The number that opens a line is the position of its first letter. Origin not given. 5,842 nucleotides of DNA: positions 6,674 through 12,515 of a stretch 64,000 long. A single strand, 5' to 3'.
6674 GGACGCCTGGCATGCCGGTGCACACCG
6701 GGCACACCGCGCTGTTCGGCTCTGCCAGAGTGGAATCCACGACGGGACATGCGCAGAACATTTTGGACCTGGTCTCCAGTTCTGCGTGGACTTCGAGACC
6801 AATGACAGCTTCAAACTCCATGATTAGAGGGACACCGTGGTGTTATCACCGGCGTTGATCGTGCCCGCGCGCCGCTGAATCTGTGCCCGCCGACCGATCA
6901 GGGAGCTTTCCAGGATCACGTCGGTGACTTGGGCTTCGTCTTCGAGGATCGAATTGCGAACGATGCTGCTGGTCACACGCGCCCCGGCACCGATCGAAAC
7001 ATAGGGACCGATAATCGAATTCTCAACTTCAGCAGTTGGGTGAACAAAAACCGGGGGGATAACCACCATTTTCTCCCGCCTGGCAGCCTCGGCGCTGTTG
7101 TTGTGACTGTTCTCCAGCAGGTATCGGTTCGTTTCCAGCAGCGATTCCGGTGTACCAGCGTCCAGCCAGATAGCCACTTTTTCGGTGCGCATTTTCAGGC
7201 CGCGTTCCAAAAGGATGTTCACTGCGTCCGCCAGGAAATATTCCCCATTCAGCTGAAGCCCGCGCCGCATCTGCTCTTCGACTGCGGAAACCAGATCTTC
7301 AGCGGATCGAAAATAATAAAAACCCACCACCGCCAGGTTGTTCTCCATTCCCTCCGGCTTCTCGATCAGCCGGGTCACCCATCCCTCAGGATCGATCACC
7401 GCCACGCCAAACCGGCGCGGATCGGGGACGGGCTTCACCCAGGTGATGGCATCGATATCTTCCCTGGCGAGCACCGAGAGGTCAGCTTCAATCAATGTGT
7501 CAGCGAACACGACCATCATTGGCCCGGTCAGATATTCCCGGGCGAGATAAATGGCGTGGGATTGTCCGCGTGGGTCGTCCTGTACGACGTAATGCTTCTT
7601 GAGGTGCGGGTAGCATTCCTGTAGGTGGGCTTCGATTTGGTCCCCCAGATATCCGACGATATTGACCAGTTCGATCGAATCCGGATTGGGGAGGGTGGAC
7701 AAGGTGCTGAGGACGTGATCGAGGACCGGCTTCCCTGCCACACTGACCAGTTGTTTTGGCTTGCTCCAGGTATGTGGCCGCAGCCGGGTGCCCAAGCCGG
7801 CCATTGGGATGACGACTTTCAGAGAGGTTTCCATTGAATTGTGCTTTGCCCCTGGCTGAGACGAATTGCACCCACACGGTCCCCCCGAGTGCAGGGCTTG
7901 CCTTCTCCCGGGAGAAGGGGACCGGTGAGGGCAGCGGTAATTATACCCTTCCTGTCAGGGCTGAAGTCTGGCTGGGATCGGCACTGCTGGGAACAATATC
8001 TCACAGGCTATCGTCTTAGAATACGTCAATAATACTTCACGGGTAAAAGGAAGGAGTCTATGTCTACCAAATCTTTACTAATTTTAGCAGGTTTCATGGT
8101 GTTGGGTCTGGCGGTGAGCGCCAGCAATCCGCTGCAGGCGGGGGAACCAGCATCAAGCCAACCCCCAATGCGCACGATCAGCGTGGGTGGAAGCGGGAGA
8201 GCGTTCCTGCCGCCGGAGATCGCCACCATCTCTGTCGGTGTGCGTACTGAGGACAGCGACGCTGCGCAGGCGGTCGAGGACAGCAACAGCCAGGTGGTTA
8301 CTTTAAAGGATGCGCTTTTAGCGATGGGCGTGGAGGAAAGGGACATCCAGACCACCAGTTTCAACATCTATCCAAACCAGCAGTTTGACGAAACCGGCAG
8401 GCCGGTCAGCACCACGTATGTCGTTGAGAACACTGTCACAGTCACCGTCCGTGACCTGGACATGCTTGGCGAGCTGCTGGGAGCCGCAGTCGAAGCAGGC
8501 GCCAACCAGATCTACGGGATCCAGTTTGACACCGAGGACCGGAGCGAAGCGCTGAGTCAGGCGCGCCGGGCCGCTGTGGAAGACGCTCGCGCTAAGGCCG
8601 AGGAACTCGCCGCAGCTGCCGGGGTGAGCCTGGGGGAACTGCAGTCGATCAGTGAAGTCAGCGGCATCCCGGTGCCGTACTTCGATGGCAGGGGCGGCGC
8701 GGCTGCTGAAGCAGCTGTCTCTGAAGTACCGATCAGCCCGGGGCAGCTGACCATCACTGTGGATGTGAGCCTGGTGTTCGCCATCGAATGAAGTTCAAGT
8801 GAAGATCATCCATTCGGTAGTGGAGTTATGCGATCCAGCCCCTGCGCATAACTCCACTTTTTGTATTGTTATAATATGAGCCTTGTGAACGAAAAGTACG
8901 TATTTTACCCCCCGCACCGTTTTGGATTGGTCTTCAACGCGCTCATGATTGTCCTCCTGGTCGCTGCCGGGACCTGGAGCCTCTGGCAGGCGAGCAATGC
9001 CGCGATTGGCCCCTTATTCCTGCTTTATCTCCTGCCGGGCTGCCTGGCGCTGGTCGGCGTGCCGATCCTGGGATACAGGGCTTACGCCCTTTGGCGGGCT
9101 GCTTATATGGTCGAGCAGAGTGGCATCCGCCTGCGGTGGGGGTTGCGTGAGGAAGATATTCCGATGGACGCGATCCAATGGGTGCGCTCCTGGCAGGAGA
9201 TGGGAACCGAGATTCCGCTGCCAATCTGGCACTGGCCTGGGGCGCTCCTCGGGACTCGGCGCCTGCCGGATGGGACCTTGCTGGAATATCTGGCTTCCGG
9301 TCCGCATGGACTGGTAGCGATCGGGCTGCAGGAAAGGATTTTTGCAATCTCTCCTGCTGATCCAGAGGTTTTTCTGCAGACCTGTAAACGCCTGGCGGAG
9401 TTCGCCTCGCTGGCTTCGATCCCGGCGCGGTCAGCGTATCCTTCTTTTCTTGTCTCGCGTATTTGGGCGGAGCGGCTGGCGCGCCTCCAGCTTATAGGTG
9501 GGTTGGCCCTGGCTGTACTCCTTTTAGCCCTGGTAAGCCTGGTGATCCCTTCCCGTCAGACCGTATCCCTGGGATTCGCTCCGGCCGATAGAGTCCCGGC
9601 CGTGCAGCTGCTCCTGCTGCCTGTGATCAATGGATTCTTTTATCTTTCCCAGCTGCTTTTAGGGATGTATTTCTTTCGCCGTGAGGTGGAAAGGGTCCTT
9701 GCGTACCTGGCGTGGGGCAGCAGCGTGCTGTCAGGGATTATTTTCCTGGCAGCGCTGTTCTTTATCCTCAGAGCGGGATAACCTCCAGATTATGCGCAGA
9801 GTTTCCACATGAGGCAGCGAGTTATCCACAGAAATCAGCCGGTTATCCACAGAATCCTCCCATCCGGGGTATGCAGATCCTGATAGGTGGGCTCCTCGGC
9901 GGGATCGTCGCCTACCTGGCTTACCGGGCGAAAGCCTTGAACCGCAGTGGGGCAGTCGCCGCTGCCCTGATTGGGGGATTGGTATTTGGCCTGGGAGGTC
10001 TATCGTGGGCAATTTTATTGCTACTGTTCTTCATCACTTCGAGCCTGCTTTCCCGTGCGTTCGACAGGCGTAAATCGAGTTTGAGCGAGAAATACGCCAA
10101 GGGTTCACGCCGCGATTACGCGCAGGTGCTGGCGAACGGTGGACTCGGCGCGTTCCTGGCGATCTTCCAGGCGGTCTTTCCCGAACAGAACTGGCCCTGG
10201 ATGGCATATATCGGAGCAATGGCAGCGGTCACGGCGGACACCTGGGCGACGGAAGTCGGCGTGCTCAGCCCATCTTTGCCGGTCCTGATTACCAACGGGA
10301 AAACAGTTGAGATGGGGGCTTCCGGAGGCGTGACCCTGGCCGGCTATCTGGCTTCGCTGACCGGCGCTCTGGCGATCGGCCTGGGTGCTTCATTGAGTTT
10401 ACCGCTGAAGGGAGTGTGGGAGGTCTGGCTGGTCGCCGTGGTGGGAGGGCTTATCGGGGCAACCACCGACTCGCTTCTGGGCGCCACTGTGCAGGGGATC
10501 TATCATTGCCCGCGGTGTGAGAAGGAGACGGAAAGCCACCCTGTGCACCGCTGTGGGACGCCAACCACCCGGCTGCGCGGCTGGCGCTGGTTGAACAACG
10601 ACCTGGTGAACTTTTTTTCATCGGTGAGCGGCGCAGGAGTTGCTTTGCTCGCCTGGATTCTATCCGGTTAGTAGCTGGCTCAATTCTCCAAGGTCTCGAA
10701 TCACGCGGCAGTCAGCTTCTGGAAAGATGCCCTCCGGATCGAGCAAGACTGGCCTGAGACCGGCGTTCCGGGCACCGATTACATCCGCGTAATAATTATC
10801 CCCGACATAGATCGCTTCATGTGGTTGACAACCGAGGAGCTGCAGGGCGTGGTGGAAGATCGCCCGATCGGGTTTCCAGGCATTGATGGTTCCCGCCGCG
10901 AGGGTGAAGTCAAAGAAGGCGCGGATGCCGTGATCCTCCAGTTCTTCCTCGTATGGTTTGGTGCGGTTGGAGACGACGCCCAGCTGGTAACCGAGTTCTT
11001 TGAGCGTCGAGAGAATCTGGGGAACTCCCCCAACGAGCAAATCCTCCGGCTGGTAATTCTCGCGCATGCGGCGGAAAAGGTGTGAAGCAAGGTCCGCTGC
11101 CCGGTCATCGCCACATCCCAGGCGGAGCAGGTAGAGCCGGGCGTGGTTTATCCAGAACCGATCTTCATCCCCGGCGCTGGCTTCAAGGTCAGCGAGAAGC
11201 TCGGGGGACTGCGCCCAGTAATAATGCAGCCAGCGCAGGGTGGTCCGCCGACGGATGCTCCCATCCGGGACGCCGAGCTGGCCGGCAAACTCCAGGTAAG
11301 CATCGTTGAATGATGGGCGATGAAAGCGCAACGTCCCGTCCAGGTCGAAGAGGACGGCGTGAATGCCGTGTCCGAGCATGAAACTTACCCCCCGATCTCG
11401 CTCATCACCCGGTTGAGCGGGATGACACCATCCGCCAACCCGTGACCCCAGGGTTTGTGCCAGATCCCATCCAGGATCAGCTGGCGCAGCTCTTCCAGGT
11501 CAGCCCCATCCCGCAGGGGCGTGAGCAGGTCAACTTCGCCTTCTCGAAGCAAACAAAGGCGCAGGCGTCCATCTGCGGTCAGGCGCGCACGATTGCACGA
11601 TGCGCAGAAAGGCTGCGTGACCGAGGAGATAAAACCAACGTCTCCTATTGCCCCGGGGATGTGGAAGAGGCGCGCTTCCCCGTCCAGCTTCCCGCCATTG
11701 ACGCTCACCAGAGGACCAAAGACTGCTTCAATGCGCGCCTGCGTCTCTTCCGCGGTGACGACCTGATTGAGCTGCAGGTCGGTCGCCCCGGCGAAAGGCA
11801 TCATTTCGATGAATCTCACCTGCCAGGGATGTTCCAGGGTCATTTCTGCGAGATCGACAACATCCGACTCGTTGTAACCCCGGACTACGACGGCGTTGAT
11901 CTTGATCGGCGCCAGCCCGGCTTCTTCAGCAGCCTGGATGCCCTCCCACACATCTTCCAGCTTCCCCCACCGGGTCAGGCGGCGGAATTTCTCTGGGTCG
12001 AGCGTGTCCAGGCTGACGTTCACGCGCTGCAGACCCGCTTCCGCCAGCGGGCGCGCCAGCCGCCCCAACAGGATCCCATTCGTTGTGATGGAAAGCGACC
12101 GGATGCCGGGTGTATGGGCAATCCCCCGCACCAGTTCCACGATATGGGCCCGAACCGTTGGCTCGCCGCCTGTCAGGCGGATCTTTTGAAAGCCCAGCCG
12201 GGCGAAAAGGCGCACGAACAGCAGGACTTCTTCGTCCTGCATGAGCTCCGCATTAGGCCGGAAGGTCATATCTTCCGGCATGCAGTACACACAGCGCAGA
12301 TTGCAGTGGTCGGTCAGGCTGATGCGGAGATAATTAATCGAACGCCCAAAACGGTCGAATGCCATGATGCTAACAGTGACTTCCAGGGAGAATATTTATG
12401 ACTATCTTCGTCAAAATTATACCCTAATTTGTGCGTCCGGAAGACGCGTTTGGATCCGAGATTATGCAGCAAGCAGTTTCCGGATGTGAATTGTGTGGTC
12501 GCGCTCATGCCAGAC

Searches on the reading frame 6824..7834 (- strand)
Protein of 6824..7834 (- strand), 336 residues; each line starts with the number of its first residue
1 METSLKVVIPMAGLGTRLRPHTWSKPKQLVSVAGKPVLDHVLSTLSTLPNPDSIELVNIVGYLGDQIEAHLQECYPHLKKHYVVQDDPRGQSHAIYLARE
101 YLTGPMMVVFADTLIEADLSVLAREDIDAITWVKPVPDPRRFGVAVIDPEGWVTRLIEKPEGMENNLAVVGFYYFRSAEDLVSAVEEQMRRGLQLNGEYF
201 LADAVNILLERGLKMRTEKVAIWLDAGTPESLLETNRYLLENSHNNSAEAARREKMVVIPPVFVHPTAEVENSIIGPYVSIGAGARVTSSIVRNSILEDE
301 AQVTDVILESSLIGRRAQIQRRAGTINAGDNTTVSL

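Call 10: search_protein_families(library=pfam, proteins=[window:6824-7834:-])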
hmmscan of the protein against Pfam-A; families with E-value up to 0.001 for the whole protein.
window:6824-7834:- (336 aa): 5 families
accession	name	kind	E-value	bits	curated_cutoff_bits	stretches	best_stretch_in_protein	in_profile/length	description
PF00483.29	NTP_transferase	-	2.7e-28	99.6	21.2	1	7-240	2-243/245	Nucleotidyl transferase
PF12804.13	NTP_transf_3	-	5.5e-06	27.1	27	1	8-113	2-96/160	MobA-like NTP transferase domain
PF24894.1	Hexapep_GlmU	-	1.7e-05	25.3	23.3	1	251-295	30-74/104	GlmU-like, C-terminal hexapeptide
PF25084.1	LbH_EIF2B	-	3.7e-05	24.1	54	1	246-321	12-89/105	EIF2B subunit epsilon LbH domain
PF01128.25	IspD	-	0.00022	21.5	27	1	6-56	2-49/221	2-C-methyl-D-erythritol 4-phosphate cytidylyltransferase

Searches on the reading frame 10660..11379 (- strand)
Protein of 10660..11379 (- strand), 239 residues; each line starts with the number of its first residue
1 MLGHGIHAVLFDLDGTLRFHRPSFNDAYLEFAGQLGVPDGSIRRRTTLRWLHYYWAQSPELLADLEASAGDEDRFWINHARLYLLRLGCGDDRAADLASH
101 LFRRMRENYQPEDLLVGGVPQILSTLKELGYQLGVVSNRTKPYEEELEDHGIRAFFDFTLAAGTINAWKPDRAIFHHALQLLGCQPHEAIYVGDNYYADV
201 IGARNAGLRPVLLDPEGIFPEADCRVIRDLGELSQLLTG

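Call 10: search_protein_families(library=pfam, proteins=[window:10660-11379:-])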
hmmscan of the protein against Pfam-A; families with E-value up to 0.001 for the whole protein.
window:10660-11379:- (239 aa): 3 families
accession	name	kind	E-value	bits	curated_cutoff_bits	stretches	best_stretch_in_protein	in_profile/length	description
PF00702.32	Hydrolase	-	2.4e-23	84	26.4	1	6-207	1-191/191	haloacid dehalogenase-like hydrolase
PF13419.12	HAD_2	-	1.3e-22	81.2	23.8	1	101-209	65-174/178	Haloacid dehalogenase-like hydrolase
PF13242.12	Hydrolase_like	-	1.1e-09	38.5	22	1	169-214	4-49/75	HAD-hyrolase-like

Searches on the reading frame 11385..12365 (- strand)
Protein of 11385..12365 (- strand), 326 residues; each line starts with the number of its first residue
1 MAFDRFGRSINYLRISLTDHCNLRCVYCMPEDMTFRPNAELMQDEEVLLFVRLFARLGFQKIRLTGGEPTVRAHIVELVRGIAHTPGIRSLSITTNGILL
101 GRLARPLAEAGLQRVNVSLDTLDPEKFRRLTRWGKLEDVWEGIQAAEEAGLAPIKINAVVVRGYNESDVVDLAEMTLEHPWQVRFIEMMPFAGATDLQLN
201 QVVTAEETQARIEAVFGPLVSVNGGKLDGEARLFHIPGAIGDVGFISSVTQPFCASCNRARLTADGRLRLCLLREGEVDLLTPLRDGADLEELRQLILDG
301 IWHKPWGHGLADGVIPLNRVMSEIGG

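Call 11: search_protein_families(library=pfam, proteins=[window:11385-12365:-])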
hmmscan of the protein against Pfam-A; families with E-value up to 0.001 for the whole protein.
window:11385-12365:- (326 aa): 3 families
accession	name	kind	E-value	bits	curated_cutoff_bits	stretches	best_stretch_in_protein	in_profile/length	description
PF04055.27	Radical_SAM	-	2.9e-36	125.6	29.5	1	15-175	1-165/166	Radical SAM superfamily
PF06463.18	Mob_synth_C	-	1.2e-31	109.7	37.4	1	182-308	2-126/128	Molybdenum Cofactor Synthesis C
PF13353.11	Fer4_12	-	3.1e-05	24.7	22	1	19-120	13-114/137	4Fe-4S single cluster domain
